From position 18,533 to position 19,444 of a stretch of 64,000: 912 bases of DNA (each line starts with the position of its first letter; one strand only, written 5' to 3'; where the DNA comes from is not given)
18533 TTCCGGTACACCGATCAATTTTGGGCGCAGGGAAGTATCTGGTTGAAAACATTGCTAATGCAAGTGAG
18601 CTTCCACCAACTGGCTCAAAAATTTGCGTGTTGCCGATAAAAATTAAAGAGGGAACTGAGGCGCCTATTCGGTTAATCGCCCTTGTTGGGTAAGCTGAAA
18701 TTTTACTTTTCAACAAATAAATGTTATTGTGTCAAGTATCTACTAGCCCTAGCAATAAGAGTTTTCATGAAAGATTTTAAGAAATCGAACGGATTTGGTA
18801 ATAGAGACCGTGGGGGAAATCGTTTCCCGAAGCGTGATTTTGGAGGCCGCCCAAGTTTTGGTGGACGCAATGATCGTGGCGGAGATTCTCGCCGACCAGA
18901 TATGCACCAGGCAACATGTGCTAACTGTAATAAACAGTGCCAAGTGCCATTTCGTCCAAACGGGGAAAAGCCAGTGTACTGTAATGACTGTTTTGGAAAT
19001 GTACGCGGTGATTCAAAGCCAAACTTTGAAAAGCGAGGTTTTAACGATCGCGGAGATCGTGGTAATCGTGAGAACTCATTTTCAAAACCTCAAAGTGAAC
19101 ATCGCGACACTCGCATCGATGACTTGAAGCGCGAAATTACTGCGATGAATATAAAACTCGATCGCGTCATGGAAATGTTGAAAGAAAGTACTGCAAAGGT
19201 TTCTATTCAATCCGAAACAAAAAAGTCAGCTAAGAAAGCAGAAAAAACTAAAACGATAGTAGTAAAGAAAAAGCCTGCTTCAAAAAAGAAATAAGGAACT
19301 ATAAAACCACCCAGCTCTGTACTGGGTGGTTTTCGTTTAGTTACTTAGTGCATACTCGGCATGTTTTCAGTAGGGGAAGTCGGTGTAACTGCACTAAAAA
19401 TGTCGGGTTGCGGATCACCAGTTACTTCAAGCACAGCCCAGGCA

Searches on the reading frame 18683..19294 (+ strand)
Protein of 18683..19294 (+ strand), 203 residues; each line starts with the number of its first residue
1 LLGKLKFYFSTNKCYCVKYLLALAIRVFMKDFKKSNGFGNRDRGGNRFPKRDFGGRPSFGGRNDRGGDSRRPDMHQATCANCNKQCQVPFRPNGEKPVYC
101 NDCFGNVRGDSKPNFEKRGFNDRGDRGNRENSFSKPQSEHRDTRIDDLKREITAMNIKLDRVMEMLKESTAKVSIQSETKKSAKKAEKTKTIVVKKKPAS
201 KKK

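Call 74: search_protein_families(library=pfam, proteins=[window:18683-19294:+], max_evalue=0.01)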
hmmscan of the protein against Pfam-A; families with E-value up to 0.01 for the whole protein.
window:18683-19294:+ (203 aa): 1 family
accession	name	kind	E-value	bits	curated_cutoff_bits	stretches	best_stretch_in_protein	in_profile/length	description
PF23477.1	zf_Tbcl_2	-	1e-15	57.5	27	1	74-106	3-35/37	Probable treble clef zinc finger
